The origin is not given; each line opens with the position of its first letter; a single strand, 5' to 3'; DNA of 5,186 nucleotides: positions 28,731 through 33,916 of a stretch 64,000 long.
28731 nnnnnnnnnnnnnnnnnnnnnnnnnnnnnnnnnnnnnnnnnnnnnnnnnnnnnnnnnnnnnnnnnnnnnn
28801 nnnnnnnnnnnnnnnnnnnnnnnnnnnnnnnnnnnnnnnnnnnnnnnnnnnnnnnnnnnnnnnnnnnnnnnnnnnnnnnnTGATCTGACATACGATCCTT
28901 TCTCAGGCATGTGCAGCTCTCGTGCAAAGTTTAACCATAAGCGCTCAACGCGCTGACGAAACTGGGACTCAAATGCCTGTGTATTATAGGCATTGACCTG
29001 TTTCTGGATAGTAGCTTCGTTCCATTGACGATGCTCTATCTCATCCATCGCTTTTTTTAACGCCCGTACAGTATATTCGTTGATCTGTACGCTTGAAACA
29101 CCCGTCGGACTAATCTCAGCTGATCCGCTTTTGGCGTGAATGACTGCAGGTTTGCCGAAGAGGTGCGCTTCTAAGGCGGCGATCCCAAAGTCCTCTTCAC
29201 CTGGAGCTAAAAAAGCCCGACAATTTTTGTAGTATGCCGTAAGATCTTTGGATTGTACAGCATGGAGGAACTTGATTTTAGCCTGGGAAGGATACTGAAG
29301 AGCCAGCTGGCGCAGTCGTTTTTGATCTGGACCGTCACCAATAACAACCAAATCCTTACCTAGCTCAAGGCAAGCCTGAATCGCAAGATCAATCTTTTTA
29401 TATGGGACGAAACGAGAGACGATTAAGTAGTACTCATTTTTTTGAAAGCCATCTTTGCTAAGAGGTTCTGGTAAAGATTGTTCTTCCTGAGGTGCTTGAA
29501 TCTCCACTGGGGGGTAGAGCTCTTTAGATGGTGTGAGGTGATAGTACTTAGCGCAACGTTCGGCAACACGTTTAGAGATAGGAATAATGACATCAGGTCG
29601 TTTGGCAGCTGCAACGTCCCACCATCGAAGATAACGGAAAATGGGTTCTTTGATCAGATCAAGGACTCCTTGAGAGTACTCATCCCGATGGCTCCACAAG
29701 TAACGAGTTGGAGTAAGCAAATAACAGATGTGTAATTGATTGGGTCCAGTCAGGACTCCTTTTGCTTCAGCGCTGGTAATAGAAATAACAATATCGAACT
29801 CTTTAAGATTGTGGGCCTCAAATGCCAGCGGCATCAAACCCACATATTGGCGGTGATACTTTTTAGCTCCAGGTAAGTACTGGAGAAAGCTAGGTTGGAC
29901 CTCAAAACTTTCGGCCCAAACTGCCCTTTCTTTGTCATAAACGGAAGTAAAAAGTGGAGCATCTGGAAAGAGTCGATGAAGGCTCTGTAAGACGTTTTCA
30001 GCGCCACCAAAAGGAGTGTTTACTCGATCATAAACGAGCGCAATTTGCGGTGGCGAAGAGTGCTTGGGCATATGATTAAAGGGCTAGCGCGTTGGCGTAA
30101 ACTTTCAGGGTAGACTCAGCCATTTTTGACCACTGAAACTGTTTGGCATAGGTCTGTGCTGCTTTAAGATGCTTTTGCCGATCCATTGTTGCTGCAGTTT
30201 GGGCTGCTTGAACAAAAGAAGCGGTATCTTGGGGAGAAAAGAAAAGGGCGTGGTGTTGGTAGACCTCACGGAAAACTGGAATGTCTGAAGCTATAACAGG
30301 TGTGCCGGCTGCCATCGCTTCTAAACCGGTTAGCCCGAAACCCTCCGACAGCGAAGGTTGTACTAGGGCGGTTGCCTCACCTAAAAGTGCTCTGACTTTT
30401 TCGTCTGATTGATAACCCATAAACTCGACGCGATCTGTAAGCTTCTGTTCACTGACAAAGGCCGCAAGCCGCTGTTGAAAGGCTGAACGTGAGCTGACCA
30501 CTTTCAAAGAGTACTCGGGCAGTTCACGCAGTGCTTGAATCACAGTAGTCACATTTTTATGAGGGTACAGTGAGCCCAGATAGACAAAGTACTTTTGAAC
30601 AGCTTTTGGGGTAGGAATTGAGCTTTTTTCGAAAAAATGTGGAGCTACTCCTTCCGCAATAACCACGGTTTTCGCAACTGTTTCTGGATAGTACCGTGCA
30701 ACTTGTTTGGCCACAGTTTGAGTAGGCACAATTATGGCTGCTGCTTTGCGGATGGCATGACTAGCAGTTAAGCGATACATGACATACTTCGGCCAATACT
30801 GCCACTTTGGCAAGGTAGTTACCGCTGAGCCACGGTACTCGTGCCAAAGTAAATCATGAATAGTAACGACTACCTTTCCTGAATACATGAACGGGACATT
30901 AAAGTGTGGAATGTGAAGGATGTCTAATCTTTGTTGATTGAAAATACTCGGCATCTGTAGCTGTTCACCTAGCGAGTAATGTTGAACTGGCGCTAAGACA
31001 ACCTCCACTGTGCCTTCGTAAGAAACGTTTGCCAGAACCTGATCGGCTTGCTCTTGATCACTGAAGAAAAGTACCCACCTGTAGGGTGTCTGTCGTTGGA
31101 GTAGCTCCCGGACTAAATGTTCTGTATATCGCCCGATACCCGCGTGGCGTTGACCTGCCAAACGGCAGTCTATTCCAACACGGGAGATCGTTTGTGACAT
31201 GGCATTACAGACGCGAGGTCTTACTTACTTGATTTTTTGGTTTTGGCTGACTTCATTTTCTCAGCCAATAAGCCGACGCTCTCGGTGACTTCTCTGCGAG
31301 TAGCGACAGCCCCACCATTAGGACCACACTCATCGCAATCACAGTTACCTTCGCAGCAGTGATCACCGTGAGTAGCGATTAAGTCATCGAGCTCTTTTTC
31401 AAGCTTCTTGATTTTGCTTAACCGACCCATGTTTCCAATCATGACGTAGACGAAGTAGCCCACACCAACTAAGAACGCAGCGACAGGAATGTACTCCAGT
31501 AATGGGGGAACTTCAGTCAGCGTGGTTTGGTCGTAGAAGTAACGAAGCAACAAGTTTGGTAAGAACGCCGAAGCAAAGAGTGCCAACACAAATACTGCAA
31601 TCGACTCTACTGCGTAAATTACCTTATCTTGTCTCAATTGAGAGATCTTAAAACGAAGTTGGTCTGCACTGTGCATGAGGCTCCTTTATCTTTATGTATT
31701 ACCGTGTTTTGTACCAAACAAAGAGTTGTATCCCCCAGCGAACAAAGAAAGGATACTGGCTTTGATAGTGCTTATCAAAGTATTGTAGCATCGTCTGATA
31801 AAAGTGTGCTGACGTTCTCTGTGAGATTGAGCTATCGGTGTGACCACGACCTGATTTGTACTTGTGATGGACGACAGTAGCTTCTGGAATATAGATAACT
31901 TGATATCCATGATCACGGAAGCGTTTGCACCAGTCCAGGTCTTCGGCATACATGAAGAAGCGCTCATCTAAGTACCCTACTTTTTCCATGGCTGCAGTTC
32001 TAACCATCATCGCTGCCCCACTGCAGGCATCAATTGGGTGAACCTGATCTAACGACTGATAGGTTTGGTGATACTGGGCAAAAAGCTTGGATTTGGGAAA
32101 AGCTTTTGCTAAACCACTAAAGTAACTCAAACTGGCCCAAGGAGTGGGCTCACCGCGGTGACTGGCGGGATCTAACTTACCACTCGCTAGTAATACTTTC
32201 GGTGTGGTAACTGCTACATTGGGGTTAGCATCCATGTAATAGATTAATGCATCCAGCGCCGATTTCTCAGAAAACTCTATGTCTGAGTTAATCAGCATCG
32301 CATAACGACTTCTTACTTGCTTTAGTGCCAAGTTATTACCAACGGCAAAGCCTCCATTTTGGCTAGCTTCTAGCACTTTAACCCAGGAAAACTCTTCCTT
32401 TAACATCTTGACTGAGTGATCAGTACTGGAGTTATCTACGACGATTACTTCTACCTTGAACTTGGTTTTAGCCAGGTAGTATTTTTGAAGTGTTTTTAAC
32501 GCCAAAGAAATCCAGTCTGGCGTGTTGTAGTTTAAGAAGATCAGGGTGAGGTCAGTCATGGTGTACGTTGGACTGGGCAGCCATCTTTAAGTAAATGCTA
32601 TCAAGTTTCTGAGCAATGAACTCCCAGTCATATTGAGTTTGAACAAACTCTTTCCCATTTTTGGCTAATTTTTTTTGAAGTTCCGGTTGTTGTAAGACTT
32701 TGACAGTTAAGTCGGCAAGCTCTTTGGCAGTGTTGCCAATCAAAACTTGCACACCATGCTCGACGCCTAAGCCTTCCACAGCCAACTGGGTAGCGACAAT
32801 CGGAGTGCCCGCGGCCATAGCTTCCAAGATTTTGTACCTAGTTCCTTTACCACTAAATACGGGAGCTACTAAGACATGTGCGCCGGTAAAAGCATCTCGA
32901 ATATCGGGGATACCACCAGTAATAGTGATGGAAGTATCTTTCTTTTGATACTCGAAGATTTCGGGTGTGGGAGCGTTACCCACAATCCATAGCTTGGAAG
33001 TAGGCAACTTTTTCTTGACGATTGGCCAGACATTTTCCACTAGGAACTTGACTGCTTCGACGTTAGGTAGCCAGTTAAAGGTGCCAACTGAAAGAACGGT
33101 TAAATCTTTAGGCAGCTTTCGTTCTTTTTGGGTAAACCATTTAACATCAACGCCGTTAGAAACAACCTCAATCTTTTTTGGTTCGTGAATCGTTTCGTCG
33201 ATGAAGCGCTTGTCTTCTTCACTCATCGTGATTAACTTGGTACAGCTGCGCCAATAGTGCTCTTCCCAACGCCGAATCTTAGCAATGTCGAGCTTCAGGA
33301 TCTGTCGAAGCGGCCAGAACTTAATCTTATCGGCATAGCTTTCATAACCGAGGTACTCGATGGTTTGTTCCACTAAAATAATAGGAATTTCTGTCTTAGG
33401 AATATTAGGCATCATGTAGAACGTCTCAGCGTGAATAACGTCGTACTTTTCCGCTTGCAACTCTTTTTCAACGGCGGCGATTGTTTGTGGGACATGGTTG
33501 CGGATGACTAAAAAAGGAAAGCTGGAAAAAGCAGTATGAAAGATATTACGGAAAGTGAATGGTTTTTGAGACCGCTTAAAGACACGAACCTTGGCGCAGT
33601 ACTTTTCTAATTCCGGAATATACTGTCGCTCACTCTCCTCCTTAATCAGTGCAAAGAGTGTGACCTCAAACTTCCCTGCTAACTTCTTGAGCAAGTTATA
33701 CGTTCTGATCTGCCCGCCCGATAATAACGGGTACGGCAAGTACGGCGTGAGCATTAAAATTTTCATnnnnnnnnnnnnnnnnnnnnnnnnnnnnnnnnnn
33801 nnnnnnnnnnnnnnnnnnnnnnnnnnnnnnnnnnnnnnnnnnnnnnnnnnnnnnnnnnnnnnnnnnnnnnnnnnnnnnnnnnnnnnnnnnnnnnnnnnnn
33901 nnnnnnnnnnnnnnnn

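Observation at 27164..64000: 37-kb envelope glycosylation locus unusually rich in GT-C membrane glycosyltransferases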

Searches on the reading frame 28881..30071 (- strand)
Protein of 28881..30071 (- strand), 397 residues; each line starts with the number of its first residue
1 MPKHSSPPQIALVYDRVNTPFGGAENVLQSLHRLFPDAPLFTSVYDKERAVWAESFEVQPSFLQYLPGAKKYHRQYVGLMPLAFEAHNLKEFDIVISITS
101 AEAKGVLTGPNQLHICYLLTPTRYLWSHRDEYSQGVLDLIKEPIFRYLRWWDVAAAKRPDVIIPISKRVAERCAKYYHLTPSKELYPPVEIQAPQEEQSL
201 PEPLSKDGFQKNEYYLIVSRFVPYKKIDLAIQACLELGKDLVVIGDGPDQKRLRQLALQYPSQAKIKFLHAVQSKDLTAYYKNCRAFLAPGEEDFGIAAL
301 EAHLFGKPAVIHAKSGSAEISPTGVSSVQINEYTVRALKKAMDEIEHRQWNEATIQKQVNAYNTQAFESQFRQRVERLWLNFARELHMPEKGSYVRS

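Call 3: search_protein_families(library=pfam, proteins=[window:28881-30071:-], max_evalue=0.01)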
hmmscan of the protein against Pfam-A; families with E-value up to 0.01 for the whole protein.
window:28881-30071:- (397 aa): 4 families
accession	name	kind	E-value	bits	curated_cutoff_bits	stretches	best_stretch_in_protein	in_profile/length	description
PF00534.26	Glycos_transf_1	-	9.9e-25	87.5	26.4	1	210-349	13-159/172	Glycosyl transferases group 1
PF13692.12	Glyco_trans_1_4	-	1.5e-15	58.2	27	1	215-344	4-138/142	Glycosyl transferases group 1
PF20706.3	GT4-conflict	-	9.7e-09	35.1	26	1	155-384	143-383/385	Family 4 Glycosyltransferase in conflict systems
PF13439.12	Glyco_transf_4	-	0.0053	17.2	28.5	0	22-183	2-158/170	Glycosyltransferase Family 4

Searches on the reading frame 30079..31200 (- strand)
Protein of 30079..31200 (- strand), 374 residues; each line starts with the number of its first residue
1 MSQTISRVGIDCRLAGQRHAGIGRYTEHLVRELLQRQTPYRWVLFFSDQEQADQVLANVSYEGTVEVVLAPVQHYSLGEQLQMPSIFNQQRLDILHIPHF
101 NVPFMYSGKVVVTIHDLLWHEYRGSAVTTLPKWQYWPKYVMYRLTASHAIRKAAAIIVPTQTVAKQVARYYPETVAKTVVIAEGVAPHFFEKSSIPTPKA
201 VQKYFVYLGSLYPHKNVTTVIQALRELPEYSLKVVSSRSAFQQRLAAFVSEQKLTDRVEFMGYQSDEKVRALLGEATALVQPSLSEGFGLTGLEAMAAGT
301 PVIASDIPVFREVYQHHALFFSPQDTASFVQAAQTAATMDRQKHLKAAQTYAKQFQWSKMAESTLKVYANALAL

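Call 3: search_protein_families(library=pfam, proteins=[window:30079-31200:-], max_evalue=0.01)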
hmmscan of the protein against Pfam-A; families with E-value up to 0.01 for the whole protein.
window:30079-31200:- (374 aa): 6 families
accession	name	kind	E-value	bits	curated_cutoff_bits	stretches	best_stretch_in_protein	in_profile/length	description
PF00534.26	Glycos_transf_1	-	3.3e-28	98.8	26.4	1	201-353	14-170/172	Glycosyl transferases group 1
PF13692.12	Glyco_trans_1_4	-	1.1e-24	87.8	27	1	203-335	2-138/142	Glycosyl transferases group 1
PF20706.3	GT4-conflict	-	1.6e-12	47.6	26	1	240-307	247-313/385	Family 4 Glycosyltransferase in conflict systems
PF13439.12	Glyco_transf_4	-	2.9e-12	47.4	28.5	1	21-186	3-167/170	Glycosyltransferase Family 4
PF13579.12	Glyco_trans_4_4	-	2.1e-06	28.6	29.7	1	21-181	2-155/158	Glycosyl transferase 4-like domain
PF13524.12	Glyco_trans_1_2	-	0.00017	22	25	1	221-362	6-140/144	Glycosyl transferase-like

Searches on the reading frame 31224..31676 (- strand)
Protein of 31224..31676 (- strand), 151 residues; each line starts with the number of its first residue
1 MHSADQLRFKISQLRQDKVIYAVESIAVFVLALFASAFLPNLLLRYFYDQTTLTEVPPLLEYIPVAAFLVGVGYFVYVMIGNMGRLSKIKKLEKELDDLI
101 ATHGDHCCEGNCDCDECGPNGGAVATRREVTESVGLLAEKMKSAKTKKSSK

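Call 3: search_protein_families(library=pfam, proteins=[window:31224-31676:-], max_evalue=0.01)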
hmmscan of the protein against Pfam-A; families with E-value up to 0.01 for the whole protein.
window:31224-31676:- (151 aa): 0 families

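Call 15: search_protein_families(library=pfam, proteins=[window:31224-31676:-], max_evalue=10)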
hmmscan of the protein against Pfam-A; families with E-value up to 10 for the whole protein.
window:31224-31676:- (151 aa): 2 families
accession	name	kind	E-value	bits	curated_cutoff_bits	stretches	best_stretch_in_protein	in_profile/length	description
PF17159.10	MASE3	-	0.016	15.3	31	1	23-73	107-158/226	Membrane-associated sensor domain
PF06952.16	PsiA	-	0.22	11.2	25.3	1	84-108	71-95/237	PsiA protein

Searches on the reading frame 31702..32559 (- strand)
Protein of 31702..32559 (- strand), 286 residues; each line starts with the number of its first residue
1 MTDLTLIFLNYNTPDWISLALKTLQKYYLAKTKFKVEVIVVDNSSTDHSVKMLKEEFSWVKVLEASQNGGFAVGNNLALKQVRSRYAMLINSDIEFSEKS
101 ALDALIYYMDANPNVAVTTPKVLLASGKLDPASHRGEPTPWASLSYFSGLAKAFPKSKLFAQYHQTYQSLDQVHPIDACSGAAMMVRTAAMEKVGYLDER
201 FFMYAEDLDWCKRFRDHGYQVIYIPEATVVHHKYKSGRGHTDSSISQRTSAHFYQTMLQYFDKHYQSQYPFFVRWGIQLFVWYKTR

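Call 3: search_protein_families(library=pfam, proteins=[window:31702-32559:-], max_evalue=0.01)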
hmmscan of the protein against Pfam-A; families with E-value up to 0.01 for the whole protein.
window:31702-32559:- (286 aa): 5 families
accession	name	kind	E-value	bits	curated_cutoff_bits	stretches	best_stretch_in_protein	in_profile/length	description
PF00535.33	Glycos_transf_2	-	9.4e-17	61.9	23.3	1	7-158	3-132/168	Glycosyl transferase family 2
PF13641.12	Glyco_tranf_2_3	-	7e-10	39.7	27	1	34-236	29-216/230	Glycosyltransferase like family 2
PF13632.12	Glyco_trans_2_3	-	4e-08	33.7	27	1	142-249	39-129/198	Glycosyl transferase family group 2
PF13506.12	Glyco_transf_21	-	1.3e-05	25.1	21.7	1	149-229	74-152/174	Glycosyl transferase family 21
PF13712.12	Glyco_tranf_2_5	-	0.0039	17.4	27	0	64-231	34-186/210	Glycosyltransferase like family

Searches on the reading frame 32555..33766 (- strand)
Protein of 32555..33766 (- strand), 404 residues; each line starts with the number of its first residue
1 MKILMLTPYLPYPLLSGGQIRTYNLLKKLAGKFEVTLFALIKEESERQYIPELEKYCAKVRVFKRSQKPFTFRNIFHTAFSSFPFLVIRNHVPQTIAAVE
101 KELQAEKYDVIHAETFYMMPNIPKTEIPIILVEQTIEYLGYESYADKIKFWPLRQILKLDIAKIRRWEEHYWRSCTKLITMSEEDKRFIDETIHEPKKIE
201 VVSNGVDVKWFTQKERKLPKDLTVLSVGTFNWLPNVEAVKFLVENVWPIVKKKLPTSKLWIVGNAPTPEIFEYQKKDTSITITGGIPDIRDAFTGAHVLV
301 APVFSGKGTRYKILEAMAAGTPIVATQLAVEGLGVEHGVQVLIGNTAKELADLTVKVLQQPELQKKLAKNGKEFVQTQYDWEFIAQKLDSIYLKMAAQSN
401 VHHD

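Call 3: search_protein_families(library=pfam, proteins=[window:32555-33766:-], max_evalue=0.01)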
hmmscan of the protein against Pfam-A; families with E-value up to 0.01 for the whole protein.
window:32555-33766:- (404 aa): 4 families
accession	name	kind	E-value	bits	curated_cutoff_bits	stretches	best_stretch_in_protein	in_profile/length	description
PF13692.12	Glyco_trans_1_4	-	8.5e-23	81.6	27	1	223-359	3-141/142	Glycosyl transferases group 1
PF13439.12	Glyco_transf_4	-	1.6e-13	51.5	28.5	1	17-209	3-169/170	Glycosyltransferase Family 4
PF00534.26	Glycos_transf_1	-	2.7e-13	50.3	26.4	1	213-373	7-171/172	Glycosyl transferases group 1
PF13524.12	Glyco_trans_1_2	-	2.2e-07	31.4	25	1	260-388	18-142/144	Glycosyl transferase-like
